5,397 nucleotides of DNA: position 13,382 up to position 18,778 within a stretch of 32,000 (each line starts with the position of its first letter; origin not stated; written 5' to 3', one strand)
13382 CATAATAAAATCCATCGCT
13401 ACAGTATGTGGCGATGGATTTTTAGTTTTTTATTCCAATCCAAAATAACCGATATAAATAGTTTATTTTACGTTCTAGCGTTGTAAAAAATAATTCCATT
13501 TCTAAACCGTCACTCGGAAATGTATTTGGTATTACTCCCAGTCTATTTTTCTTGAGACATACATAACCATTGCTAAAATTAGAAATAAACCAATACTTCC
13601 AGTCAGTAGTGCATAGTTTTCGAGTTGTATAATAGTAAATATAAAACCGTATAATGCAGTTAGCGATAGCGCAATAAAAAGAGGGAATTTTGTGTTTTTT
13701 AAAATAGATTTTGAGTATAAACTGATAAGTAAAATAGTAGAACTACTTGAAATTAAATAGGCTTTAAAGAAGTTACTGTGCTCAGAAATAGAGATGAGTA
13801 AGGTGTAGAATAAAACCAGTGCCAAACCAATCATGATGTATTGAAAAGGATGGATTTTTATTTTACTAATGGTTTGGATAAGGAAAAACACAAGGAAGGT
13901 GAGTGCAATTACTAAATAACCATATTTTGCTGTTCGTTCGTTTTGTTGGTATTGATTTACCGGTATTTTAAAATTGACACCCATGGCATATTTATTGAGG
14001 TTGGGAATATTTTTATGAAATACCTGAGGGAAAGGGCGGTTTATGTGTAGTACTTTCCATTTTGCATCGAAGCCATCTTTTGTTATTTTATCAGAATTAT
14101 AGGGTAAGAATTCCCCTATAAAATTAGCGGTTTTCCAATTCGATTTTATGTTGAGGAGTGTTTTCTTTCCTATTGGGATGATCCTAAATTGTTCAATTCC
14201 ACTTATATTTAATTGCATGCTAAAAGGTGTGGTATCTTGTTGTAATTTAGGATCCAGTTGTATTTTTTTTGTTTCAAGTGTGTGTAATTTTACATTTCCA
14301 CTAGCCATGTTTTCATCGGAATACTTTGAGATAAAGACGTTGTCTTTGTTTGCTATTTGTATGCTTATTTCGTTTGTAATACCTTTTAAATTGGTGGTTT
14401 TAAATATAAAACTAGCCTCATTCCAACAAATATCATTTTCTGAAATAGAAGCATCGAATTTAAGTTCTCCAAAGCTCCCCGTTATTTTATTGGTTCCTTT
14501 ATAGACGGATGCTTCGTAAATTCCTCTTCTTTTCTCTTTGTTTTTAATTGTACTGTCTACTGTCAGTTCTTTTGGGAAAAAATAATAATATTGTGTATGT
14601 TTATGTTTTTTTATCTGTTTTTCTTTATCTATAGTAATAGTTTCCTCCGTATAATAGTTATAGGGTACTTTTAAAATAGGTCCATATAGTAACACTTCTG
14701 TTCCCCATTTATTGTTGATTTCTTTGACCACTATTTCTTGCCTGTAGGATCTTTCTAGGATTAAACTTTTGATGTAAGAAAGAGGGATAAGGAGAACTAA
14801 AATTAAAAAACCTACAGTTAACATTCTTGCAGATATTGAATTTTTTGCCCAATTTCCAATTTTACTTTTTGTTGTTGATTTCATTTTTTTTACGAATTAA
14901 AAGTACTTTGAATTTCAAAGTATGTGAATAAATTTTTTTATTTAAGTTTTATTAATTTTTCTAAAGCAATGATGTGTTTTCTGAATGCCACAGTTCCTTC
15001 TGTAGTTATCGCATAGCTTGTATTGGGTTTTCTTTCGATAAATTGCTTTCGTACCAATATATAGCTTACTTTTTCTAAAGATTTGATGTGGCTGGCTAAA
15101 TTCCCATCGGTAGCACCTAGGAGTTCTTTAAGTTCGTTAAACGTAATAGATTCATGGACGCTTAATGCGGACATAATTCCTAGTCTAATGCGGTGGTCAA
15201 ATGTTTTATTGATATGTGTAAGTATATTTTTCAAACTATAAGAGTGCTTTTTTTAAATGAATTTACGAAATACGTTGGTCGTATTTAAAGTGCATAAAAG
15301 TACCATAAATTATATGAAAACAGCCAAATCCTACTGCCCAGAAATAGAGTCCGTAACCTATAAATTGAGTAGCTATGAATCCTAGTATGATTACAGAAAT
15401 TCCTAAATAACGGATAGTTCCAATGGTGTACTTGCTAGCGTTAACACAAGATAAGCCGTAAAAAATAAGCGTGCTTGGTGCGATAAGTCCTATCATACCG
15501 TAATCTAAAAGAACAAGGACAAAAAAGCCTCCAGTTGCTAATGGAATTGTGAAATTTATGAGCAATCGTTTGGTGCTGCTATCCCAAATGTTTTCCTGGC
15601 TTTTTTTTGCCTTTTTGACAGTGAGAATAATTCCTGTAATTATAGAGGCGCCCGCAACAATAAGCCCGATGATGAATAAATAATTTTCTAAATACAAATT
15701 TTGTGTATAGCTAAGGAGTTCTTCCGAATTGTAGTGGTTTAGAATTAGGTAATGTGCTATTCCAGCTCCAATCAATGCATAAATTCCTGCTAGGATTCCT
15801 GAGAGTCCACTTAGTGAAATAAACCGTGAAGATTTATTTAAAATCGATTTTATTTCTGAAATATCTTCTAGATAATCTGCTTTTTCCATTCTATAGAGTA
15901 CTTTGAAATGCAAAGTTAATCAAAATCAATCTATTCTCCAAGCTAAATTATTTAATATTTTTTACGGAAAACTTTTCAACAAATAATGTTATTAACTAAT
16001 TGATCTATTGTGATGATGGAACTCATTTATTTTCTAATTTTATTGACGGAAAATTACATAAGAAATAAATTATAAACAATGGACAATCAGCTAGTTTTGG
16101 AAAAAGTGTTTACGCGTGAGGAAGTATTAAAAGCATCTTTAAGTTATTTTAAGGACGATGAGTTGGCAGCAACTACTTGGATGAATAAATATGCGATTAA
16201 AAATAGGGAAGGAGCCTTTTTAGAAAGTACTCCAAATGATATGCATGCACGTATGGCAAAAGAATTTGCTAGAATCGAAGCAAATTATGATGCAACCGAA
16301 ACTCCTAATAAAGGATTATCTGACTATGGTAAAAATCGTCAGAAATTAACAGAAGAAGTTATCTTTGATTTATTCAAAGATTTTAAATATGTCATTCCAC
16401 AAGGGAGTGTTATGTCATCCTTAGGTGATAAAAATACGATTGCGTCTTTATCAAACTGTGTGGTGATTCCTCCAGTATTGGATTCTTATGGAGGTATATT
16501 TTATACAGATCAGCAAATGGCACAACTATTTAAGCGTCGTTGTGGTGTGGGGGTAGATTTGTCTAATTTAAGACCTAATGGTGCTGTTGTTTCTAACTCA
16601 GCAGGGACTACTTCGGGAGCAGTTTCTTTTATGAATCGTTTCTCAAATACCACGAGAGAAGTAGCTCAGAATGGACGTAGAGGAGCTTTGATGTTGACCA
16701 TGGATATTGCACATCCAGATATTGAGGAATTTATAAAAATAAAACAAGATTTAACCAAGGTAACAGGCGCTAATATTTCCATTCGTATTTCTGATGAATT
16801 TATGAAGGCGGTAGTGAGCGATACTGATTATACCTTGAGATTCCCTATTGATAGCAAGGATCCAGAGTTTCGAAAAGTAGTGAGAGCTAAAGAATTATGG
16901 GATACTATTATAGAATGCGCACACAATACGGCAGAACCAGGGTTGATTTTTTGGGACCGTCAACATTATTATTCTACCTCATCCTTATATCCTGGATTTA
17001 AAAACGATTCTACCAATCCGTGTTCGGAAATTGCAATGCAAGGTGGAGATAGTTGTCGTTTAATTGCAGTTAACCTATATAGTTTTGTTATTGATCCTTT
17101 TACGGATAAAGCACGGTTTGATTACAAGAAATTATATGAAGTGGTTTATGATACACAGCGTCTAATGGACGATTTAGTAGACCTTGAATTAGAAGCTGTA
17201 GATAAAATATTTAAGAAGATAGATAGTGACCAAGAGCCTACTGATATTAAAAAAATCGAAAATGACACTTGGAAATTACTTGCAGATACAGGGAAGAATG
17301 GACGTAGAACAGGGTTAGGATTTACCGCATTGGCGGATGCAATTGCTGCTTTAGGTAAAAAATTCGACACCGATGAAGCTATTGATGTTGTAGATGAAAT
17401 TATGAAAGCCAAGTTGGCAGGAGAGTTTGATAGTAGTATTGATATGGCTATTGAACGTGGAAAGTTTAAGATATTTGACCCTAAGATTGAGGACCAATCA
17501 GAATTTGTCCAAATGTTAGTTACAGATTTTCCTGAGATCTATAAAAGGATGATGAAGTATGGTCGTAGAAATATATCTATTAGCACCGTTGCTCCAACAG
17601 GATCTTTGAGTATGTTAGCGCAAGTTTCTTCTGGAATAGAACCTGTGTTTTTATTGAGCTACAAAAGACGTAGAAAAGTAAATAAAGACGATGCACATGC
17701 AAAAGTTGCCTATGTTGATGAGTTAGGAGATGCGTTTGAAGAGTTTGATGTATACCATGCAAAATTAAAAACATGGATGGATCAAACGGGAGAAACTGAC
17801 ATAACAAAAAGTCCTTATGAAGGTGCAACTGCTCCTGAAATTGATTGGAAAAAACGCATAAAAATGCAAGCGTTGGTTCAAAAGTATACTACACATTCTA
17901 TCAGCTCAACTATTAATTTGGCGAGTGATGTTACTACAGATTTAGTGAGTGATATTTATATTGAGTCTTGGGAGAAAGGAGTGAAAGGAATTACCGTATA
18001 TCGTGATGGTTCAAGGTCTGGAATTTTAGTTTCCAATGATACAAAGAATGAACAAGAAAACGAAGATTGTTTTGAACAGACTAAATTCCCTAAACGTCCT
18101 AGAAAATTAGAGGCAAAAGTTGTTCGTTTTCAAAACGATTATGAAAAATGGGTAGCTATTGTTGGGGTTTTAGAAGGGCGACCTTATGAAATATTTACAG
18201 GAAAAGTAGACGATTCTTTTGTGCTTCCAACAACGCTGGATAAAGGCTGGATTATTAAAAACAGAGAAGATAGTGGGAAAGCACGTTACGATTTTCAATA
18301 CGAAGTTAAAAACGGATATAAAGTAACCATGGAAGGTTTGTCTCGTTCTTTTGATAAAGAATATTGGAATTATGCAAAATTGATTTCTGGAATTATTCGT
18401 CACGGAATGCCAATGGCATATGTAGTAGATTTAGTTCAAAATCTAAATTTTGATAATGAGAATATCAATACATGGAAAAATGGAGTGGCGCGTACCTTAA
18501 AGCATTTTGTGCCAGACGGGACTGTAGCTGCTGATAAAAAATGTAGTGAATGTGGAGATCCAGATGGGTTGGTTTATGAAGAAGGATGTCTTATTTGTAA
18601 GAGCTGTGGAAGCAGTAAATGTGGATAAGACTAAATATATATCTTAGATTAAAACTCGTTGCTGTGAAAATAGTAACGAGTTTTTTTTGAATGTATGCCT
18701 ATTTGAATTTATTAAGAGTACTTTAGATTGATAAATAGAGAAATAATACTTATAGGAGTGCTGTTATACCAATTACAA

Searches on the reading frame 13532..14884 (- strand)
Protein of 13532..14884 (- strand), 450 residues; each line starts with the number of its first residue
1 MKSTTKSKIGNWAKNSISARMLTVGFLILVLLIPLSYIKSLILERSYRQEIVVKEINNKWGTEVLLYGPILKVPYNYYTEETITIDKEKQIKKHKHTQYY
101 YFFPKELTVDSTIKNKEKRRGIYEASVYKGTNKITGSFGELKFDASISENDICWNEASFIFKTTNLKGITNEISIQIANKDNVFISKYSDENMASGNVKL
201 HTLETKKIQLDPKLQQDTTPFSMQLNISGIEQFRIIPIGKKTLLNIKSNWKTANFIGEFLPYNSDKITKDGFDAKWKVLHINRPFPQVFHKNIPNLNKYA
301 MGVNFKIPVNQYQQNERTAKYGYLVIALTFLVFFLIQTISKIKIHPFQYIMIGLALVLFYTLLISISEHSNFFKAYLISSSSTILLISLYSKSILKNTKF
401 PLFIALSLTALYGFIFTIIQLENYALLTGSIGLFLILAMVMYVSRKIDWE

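Call 51: search_protein_families(library=pfam, proteins=[window:13532-14884:-], max_evalue=0.001)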
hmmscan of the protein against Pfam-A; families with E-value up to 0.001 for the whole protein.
window:13532-14884:- (450 aa): 1 family
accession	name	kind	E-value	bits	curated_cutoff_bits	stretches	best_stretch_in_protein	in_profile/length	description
PF06123.17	CreD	-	4.5e-141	471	23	1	17-450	2-428/428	Inner membrane protein CreD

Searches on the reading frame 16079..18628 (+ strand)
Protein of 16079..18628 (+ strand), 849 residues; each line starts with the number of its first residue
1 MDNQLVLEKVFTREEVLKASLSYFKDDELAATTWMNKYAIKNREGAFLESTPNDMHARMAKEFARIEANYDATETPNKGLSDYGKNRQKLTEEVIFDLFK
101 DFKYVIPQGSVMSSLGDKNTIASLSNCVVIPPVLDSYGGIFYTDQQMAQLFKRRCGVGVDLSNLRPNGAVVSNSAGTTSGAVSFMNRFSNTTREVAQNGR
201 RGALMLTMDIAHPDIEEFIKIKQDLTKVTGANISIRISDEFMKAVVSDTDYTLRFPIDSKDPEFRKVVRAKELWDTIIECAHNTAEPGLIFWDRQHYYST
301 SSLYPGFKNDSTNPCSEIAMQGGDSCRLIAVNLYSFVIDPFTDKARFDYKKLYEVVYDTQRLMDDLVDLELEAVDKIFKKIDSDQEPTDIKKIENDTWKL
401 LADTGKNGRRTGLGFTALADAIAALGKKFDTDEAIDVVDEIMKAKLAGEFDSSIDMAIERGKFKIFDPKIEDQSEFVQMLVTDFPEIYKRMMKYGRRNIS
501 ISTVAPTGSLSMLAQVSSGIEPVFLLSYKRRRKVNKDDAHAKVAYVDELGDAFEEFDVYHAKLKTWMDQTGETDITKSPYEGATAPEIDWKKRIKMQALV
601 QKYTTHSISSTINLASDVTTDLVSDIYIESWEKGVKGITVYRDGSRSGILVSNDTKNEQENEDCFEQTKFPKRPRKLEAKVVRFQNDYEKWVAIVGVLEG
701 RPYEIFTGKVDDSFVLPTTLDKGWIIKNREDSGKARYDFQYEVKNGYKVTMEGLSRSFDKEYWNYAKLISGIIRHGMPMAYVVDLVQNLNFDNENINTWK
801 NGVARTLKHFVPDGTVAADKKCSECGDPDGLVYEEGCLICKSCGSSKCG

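Call 51: search_protein_families(library=pfam, proteins=[window:16079-18628:+], max_evalue=0.001)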
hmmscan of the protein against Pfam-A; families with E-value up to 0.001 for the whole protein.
window:16079-18628:+ (849 aa): 2 families
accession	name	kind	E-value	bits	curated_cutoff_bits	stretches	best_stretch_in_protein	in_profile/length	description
PF02867.20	Ribonuc_red_lgC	-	2.6e-88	297.4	23.9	1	125-641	1-523/523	Ribonucleotide reductase, barrel domain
PF00317.26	Ribonuc_red_lgN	-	6.8e-08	32.9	28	1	26-107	3-65/77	Ribonucleotide reductase, all-alpha domain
